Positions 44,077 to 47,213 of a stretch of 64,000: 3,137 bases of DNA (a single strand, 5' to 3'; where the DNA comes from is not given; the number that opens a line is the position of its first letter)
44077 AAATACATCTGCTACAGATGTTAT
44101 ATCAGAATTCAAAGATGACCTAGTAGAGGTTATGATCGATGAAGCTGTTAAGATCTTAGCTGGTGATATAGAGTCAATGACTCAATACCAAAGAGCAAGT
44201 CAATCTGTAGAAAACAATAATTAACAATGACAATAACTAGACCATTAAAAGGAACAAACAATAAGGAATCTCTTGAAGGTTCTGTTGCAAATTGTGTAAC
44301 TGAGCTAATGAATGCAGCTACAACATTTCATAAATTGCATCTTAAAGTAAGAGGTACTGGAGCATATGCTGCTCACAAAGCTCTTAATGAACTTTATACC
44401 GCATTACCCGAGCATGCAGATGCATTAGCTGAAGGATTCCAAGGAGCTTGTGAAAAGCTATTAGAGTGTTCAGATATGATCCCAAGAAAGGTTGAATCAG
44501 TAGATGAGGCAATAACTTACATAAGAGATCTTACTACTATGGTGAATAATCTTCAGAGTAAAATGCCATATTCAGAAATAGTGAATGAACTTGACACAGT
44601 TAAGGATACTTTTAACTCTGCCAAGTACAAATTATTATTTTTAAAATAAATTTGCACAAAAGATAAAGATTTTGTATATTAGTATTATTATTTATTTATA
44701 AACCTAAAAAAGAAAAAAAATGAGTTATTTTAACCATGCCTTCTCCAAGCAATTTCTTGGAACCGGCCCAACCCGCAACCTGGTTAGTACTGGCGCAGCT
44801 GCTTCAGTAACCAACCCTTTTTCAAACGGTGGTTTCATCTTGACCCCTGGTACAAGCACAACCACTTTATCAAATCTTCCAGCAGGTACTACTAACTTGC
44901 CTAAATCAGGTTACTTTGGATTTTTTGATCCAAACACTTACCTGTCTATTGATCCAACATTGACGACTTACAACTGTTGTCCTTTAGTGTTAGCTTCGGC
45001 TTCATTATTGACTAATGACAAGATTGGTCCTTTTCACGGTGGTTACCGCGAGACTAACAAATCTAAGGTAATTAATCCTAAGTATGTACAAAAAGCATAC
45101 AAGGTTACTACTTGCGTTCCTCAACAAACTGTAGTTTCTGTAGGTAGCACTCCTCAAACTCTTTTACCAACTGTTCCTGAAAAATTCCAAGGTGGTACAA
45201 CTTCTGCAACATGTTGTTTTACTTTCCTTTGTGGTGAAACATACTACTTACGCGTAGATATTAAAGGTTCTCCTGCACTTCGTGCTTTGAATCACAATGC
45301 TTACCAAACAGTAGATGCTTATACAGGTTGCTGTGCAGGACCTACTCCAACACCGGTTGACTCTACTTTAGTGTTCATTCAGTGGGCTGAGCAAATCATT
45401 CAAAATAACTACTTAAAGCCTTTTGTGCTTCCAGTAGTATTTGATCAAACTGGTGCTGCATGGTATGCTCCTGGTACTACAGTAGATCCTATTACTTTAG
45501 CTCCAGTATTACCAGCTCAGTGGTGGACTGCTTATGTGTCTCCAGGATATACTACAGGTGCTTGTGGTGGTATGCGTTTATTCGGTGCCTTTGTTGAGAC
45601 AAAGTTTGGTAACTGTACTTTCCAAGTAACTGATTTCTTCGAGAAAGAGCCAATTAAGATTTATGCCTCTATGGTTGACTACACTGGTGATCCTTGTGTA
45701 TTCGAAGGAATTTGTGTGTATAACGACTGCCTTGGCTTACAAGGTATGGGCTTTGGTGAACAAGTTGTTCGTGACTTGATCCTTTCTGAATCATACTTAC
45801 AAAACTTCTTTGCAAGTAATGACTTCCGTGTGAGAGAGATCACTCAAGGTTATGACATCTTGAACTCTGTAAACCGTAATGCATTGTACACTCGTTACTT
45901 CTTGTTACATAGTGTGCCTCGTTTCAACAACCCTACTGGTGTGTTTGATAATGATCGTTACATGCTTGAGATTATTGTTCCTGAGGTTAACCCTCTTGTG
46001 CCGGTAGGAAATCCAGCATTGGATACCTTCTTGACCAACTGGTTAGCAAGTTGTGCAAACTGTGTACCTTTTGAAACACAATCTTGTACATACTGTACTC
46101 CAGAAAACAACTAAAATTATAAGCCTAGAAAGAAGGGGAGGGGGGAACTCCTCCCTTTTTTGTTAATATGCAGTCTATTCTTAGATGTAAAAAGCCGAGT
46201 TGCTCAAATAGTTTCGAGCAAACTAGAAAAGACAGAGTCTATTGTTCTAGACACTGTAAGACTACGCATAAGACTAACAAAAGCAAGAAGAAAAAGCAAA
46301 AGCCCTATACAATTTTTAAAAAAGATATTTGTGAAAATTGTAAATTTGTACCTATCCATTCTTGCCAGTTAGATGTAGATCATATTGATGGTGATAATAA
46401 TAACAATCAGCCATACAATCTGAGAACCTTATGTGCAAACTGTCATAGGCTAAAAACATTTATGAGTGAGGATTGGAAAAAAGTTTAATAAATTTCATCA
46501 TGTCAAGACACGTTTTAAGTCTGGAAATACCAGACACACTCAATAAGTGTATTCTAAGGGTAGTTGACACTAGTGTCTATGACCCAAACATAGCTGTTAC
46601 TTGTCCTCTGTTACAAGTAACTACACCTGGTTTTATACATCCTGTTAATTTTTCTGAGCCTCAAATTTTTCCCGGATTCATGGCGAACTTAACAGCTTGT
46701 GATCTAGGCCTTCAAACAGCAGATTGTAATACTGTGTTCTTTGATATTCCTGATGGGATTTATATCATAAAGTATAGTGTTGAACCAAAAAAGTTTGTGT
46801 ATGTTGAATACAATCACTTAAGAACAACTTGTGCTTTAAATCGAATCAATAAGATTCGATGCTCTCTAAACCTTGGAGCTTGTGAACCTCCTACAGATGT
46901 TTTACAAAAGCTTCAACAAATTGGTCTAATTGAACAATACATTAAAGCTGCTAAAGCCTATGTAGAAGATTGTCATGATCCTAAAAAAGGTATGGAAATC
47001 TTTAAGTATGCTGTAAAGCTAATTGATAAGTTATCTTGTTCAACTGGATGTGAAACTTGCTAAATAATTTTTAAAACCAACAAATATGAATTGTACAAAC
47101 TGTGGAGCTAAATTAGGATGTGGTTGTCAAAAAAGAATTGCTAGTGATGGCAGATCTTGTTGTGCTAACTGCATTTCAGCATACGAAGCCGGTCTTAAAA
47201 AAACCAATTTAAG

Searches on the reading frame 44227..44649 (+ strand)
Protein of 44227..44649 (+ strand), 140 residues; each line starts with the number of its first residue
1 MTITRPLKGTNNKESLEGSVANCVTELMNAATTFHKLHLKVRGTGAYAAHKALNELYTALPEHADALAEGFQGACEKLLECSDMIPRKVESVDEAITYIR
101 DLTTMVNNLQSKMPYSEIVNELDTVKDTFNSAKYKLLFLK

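Call 3: search_protein_families(library=pfam, proteins=[window:44227-44649:+], max_evalue=0.1)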
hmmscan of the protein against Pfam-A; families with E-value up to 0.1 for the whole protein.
window:44227-44649:+ (140 aa): 5 families
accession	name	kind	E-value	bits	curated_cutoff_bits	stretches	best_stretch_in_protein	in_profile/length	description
PF19174.5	DUF5856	-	1.1e-14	55.7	34.6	1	44-136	4-94/94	Family of unknown function (DUF5856)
PF00210.30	Ferritin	-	0.0027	18.1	24.5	1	25-69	9-53/142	Ferritin-like domain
PF20232.3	T6SS_FHA_C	-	0.0072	16.6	23.7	1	27-91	65-126/180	C-terminal domain of Type VI secretion system FHA protein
PF06103.16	DUF948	-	0.016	15.8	37.2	1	51-110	29-88/89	Bacterial protein of unknown function (DUF948)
PF04136.21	COG3_N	-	0.017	15.5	27.9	1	65-112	38-85/147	Conserved oligomeric Golgi complex subunit 3, N-terminal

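Call 4: search_protein_families(library=phrogs, proteins=[window:44227-44649:+], max_evalue=0.01)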
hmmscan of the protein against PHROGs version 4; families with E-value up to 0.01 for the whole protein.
window:44227-44649:+ (140 aa): 2 families
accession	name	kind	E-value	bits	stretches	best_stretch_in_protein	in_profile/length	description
phrog_858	-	transcription regulation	1.3e-21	78.4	1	15-138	10-127/129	starvation-inducible transcriptional regulator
phrog_3636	-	DNA, RNA and nucleotide metabolism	8.2e-09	36.8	1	12-129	4-117/149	DNA binding protein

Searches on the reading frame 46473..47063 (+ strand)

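Call 3: search_protein_families(library=pfam, proteins=[window:46473-47063:+], max_evalue=0.1)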
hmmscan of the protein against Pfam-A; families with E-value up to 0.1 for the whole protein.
window:46473-47063:+ (196 aa): 1 family
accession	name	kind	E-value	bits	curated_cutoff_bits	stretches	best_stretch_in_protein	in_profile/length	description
PF16451.12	bCoV_S1_N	-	0.028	14.3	26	1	70-120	242-294/295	Betacoronavirus-like spike glycoprotein S1, N-terminal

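Call 4: search_protein_families(library=phrogs, proteins=[window:46473-47063:+], max_evalue=0.01)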
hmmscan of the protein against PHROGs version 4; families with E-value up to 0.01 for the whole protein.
window:46473-47063:+ (196 aa): 0 families

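Call 46: search_protein_families(library=ncbifam, proteins=[window:46473-47063:+], max_evalue=0.1)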
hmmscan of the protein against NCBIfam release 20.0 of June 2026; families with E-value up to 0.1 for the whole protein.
window:46473-47063:+ (196 aa): 1 family
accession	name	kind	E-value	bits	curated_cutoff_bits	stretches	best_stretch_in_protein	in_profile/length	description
TIGR01560.2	put_DNA_pack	equivalog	0.028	14.5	24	1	152-183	18-57/89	head-tail connector protein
